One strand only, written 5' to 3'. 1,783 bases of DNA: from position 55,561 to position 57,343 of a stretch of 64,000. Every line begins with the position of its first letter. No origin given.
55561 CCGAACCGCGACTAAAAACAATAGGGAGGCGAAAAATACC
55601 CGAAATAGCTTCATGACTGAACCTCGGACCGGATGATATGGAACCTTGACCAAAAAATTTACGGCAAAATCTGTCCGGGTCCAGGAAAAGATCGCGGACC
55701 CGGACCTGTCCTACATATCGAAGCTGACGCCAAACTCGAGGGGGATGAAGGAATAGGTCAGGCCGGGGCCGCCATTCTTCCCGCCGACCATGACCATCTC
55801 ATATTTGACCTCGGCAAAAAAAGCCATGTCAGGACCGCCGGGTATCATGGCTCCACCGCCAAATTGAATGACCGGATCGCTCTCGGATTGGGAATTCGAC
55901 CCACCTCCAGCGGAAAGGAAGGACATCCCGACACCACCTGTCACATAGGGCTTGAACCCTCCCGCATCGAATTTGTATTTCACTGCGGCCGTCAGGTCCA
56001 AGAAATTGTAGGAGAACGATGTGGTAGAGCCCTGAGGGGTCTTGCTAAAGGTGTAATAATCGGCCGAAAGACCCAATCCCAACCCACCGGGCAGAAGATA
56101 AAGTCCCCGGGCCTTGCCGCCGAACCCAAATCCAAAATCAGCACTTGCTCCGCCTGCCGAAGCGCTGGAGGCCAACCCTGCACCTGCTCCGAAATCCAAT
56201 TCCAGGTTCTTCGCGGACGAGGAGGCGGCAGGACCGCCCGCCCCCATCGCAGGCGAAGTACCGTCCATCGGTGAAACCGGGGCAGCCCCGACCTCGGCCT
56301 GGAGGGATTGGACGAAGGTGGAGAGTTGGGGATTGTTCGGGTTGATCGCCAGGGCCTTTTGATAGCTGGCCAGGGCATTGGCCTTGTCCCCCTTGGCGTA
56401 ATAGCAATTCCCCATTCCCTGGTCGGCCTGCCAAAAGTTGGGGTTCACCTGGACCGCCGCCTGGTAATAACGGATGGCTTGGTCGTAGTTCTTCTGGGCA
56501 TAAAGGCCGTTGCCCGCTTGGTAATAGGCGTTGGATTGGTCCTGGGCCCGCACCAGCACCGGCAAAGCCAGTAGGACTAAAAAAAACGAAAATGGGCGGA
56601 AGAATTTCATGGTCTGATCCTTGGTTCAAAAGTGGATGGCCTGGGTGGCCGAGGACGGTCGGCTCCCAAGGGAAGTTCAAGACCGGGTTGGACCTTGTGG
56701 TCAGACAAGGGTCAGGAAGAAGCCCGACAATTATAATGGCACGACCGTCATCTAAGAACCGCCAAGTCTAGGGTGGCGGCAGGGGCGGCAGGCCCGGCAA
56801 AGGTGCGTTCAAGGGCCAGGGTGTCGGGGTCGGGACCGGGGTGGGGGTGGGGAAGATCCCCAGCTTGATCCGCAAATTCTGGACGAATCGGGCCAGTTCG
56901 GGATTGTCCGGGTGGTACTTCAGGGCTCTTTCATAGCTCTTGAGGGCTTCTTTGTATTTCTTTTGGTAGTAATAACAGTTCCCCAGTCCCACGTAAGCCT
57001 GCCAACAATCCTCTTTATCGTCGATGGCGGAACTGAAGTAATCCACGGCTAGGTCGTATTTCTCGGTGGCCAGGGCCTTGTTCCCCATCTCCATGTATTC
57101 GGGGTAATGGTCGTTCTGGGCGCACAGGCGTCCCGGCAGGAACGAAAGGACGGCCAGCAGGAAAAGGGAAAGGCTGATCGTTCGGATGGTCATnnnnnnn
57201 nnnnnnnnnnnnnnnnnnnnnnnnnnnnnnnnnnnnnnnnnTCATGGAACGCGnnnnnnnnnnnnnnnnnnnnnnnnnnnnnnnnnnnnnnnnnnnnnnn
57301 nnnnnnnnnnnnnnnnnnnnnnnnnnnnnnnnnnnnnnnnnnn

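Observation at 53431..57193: Array of four paralogous small TPR proteins: three miniature TPR + beta-barrel outer-membrane proteins with terminal-Phe beta-signal, plus one TPR-only member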

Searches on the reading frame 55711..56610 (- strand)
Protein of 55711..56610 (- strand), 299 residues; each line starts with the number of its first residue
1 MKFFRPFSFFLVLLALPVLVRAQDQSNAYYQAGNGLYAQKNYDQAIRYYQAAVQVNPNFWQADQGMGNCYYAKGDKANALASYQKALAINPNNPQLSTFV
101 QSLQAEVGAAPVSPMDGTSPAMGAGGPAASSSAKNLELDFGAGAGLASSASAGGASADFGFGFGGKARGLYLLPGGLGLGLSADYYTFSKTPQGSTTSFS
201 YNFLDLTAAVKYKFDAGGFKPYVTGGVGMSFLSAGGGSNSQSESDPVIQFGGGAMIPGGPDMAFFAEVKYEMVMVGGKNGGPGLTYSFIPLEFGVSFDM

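Call 4: search_protein_families(library=pfam, proteins=[window:55711-56610:-], max_evalue=1)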
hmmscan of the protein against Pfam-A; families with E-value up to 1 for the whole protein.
window:55711-56610:- (299 aa): 24 families
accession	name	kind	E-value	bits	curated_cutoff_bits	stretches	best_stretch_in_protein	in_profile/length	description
PF00515.34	TPR_1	-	3.1e-16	58.9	27.8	2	66-93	7-34/34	Tetratricopeptide repeat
PF07719.23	TPR_2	-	5.7e-16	57.7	27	2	27-58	2-33/34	Tetratricopeptide repeat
PF13432.12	TPR_16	-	3.2e-11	43.9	32.7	1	30-94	1-65/65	Tetratricopeptide repeat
PF13414.12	TPR_11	-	1.1e-10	41.5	26.8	2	67-95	1-29/42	TPR repeat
PF13181.12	TPR_8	-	5.9e-10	38.9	25.7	2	66-93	7-34/34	Tetratricopeptide repeat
PF14559.12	TPR_19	-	2.6e-09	37.7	25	1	36-100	1-65/68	Tetratricopeptide repeat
PF13428.12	TPR_14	-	1.9e-08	34.6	23.5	2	27-64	2-39/44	Tetratricopeptide repeat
PF13505.12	OMP_b-brl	-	2e-08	35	28.7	1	128-272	10-153/175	Outer membrane protein beta-barrel domain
PF13424.12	TPR_12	-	1.3e-07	32.1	30.1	2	25-55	2-32/77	Tetratricopeptide repeat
PF13174.12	TPR_6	-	4.6e-07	30.5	26.3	2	66-92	6-32/33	Tetratricopeptide repeat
PF13176.12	TPR_7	-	3.3e-06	27.2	27.9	2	66-92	5-31/36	Tetratricopeptide repeat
PF13371.12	TPR_9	-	0.00023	21.5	35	1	38-97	7-66/73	Tetratricopeptide repeat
PF13374.12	TPR_10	-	0.0023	18.3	27.5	1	30-55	6-31/42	Tetratricopeptide repeat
PF24575.1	TPR_Slam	-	0.0027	18.5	35.2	1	22-59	43-80/104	Surface lipoprotein assembly modifier, N-terminal TPR repeats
PF14853.12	Fis1_TPR_C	-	0.0051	17.4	25.3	1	29-63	4-38/53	Fis1 C-terminal tetratricopeptide repeat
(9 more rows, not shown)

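Call 7: search_protein_families(library=ncbifam, proteins=[window:55711-56610:-], max_evalue=0.1)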
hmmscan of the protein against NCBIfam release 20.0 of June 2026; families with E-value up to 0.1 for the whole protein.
window:55711-56610:- (299 aa): 25 families
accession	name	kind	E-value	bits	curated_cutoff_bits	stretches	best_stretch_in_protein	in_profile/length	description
NF040959.1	MamA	equivalog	8.6e-09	35.1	200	1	19-89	132-202/204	magnetosome protein MamA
TIGR02552.1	LcrH_SycD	equivalog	2e-08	34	104.8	1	23-96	15-88/136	SycD/LcrH family type III secretion system chaperone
NF002725.1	PRK02603.1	equivalog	1.7e-07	31.4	143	1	13-96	23-108/173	photosystem I assembly protein Ycf3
NF033920.0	C39_PA2778_fam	equivalog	2e-07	30.7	150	1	17-96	147-226/255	PA2778 family cysteine peptidase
TIGR02521.1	type_IV_pilW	equivalog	2.5e-07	30.5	154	1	23-96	28-101/234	type IV pilus biogenesis/stability protein PilW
TIGR02917.1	PEP_TPR_lipo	equivalog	3e-06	25.4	312.2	1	21-98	256-333/899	XrtA/PEP-CTERM system TPR-repeat protein PrsT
NF047507.1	TPR_BatC_Lepto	exception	3.2e-06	26.8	175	1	29-93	61-129/214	TPR repeat-containing protein BatC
NF033762.1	social_mot_Tgl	equivalog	4.2e-06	26.3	225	1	26-92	100-168/252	social motility TPR repeat lipoprotein Tgl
TIGR03302.1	OM_YfiO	subfamily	3.3e-05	23.5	81.4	1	22-97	29-107/239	outer membrane protein assembly factor BamD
TIGR02795.1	tol_pal_ybgF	equivalog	5.8e-05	23.7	90.1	1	25-93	38-109/119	tol-pal system protein YbgF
NF047371.1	FlcA_CTERM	equivalog_domain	8e-05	21.3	300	1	26-88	473-535/646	periplasmic flagellar collar protein FlcA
TIGR04510.1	mod_pep_cyc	subfamily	0.00024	19.8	400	1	29-90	401-462/814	putative peptide modification system cyclase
TIGR00990.1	3a0801s09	subfamily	0.00025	19.8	757.25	1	30-92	131-192/615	mitochondrial import receptor subunit TOM70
NF052243.1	T4PFormProtSgmX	equivalog_domain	0.00083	17.7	1800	1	30-85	7-62/1065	type IV pili formation protein SgmX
NF008520.0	PRK11447.1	equivalog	0.00084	17.2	858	1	31-94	356-419/1157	cellulose synthase complex outer membrane protein BcsC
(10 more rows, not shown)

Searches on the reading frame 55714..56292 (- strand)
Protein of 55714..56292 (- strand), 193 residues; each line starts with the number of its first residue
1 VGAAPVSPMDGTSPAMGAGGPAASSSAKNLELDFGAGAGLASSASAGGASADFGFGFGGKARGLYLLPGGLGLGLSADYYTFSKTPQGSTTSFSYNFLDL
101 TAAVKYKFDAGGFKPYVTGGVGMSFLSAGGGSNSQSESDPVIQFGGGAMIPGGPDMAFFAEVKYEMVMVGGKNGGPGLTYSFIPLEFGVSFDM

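Call 36: find_homologous_proteins(query=window:55714-56292:-, max_evalue=0.001)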
Query seq(193 aa) (193 aa): 2 proteins with E <= 0.001 among 2446 candidates.
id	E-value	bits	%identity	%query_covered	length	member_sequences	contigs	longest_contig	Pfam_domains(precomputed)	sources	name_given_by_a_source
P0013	6.5e-114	397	100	100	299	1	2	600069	PF14559.13,PF13414.13,PF00515.35,PF13424.13,PF13176.13,PF21033.5,PF13432.13,PF13428.13,PF13181.13,PF07719.24,PF13174.13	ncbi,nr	ncbi:MAG TPA: tetratricopeptide repeat protein [bacterium]|nr:tetratricopeptide repeat protein [bact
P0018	1.5e-60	222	62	93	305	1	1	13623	PF13414.13,PF13176.13,PF13428.13,PF14559.13,PF13371.13,PF00515.35,PF13424.13,PF21033.5,PF13432.13,PF13181.13,PF07719.24,PF13174.13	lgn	-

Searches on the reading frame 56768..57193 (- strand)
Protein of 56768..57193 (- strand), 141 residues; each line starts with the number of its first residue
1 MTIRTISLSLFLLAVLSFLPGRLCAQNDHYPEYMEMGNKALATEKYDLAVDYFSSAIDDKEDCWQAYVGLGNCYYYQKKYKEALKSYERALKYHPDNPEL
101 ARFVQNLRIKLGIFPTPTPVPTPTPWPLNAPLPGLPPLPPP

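Call 4: search_protein_families(library=pfam, proteins=[window:56768-57193:-], max_evalue=1)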
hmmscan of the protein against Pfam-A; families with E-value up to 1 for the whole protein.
window:56768-57193:- (141 aa): 25 families
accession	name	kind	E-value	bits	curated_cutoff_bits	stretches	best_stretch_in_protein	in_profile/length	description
PF00515.34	TPR_1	-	3.6e-14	52.3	27.8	2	65-97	2-34/34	Tetratricopeptide repeat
PF07719.23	TPR_2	-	5.1e-12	45.4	27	1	65-97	2-34/34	Tetratricopeptide repeat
PF13432.12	TPR_16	-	3.3e-10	40.7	32.7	1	36-98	3-65/65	Tetratricopeptide repeat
PF14559.12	TPR_19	-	1e-08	35.8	25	1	40-106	1-67/68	Tetratricopeptide repeat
PF13414.12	TPR_11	-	1.9e-08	34.3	26.8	1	71-99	1-29/42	TPR repeat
PF13424.12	TPR_12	-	4.1e-07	30.6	30.1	1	33-92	13-73/77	Tetratricopeptide repeat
PF13181.12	TPR_8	-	8e-06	26.1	25.7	1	65-97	2-34/34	Tetratricopeptide repeat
PF13176.12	TPR_7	-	9.3e-06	25.8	27.9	1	66-99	1-36/36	Tetratricopeptide repeat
PF13428.12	TPR_14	-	1.7e-05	25.5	23.5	1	65-101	2-38/44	Tetratricopeptide repeat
PF13174.12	TPR_6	-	2.1e-05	25.3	26.3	1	65-96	1-32/33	Tetratricopeptide repeat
PF25063.1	ARM_TT21_C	-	6.4e-05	23.3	35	1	35-94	100-159/209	Tetratricopeptide repeat protein 21 C-terminal ARM domain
PF12895.13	ANAPC3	-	0.00044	20.9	27.2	1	18-89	10-81/82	Anaphase-promoting complex, cyclosome, subunit 3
PF13374.12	TPR_10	-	0.0046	17.4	27.5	1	66-92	4-30/42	Tetratricopeptide repeat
PF04212.24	MIT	-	0.008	16.7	30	1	37-60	18-42/66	MIT (microtubule interacting and transport) domain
PF23914.1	TPR_CcmH_CycH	-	0.011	16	42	1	65-100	51-86/158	Cytochrome c-type biogenesis protein H TPR domain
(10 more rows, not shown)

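Call 7: search_protein_families(library=ncbifam, proteins=[window:56768-57193:-], max_evalue=0.1)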
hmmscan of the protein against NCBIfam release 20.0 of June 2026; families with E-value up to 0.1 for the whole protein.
window:56768-57193:- (141 aa): 28 families (the best 25 are shown)
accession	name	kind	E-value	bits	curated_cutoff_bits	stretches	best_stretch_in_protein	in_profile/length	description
NF033920.0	C39_PA2778_fam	equivalog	5.1e-07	29.4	150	1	20-99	147-225/255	PA2778 family cysteine peptidase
TIGR02917.1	PEP_TPR_lipo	equivalog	7.2e-07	27.5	312.2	1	31-109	601-680/899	XrtA/PEP-CTERM system TPR-repeat protein PrsT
TIGR03302.1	OM_YfiO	subfamily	1.2e-06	28.2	81.4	1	31-101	34-107/239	outer membrane protein assembly factor BamD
NF047371.1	FlcA_CTERM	equivalog_domain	2.7e-06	26.1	300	1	33-101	441-510/646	periplasmic flagellar collar protein FlcA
NF047507.1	TPR_BatC_Lepto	exception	3.8e-06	26.5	175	1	45-99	73-131/214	TPR repeat-containing protein BatC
NF040959.1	MamA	equivalog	6.8e-06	25.7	200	1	32-100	73-141/204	magnetosome protein MamA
TIGR02521.1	type_IV_pilW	equivalog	1e-05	25.2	154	1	33-99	34-100/234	type IV pilus biogenesis/stability protein PilW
TIGR02552.1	LcrH_SycD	equivalog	1.2e-05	25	104.8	1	41-99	29-87/136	SycD/LcrH family type III secretion system chaperone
NF052312.1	T9SS_PorW_SprE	equivalog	2.9e-05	22.9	250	1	33-108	293-372/716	type IX secretion system periplasmic lipoprotein PorW/SprE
NF008520.0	PRK11447.1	equivalog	9.4e-05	20.4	858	1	28-106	349-427/1157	cellulose synthase complex outer membrane protein BcsC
NF008757.0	PRK11788.1-5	equivalog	0.0001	21.6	363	1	33-96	183-246/388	lipopolysaccharide assembly protein LapB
NF033758.1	gliding_GltE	equivalog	0.00022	20.3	225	1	23-100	249-326/411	adventurous gliding motility TPR repeat lipoprotein GltE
TIGR00990.1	3a0801s09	subfamily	0.00024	19.9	757.25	1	33-96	130-192/615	mitochondrial import receptor subunit TOM70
NF011886.0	PRK15359.1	equivalog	0.00035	20.4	146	1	36-99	30-93/144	type III secretion system chaperone protein SscB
NF008756.0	PRK11788.1-4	equivalog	0.00061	18.9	474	1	33-96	183-246/389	lipopolysaccharide assembly protein LapB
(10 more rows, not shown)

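Call 67: find_homologous_proteins(query=window:56768-57193:-, max_evalue=0.00001)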
Query window:56768-57193:- (141 aa): 61 proteins with E <= 0.00001 among 826 candidates.
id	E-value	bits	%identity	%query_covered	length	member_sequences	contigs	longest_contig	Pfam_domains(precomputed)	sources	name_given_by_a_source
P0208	1.7e-92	325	100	100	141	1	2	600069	PF14559.13,PF13414.13,PF00515.35,PF13424.13,PF13176.13,PF21033.5,PF13432.13,PF13428.13,PF13181.13,PF07719.24,PF13174.13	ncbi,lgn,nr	ncbi:MAG TPA: tetratricopeptide repeat protein [bacterium]|nr:tetratricopeptide repeat protein [bact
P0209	6.9e-68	246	72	81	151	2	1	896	PF14559.13,PF25063.1,PF13414.13,PF00515.35,PF13424.13,PF13432.13,PF13428.13,PF07719.24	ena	-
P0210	1.4e-65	238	75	71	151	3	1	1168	PF14559.13,PF25063.1,PF13414.13,PF00515.35,PF13424.13,PF13432.13,PF13428.13,PF13181.13,PF07719.24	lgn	-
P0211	6.4e-60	220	73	67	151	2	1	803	PF14559.13,PF25063.1,PF00515.35,PF13424.13,PF13432.13,PF13181.13,PF07719.24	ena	-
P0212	1.0e-56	209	76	73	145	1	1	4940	PF14559.13,PF13414.13,PF00515.35,PF13424.13,PF13432.13,PF13428.13,PF13181.13,PF07719.24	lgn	-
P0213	2.7e-51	192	68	62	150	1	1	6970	PF14559.13,PF25063.1,PF13414.13,PF00515.35,PF13424.13,PF13432.13,PF13428.13,PF13181.13,PF07719.24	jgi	jgi:tetratricopeptide (TPR) repeat protein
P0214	5.5e-51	191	70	67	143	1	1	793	PF13414.13,PF00515.35,PF13432.13,PF07719.24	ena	-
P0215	6.5e-50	187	68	79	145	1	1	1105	PF14559.13,PF13414.13,PF00515.35,PF13424.13,PF13432.13,PF13428.13,PF13181.13,PF07719.24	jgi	jgi:tetratricopeptide (TPR) repeat protein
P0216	3.1e-49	185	63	87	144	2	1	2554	PF14559.13,PF25063.1,PF13414.13,PF00515.35,PF13424.13,PF13432.13,PF13428.13,PF13181.13,PF07719.24,PF13174.13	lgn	-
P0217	3.2e-49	185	58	98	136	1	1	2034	PF14559.13,PF13414.13,PF00515.35,PF13424.13,PF13432.13,PF13181.13,PF07719.24,PF13174.13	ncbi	-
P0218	1.8e-48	183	64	86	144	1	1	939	PF14559.13,PF25063.1,PF13414.13,PF00515.35,PF13424.13,PF13432.13,PF13428.13,PF07719.24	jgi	jgi:tetratricopeptide (TPR) repeat protein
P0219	3.0e-48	182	66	81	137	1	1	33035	PF14559.13,PF25063.1,PF00515.35,PF13424.13,PF13432.13,PF13428.13,PF13181.13,PF07719.24,PF13174.13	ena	-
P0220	3.2e-48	182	63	82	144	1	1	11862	PF13414.13,PF00515.35,PF13432.13,PF07719.24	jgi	jgi:tetratricopeptide (TPR) repeat protein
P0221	5.3e-48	181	63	84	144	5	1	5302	PF14559.13,PF25063.1,PF13414.13,PF00515.35,PF13424.13,PF13432.13,PF13428.13,PF13181.13,PF07719.24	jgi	jgi:tetratricopeptide (TPR) repeat protein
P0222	1.4e-47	180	63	81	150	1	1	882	PF14559.13,PF13414.13,PF00515.35,PF13424.13,PF13432.13,PF13428.13,PF13181.13,PF07719.24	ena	-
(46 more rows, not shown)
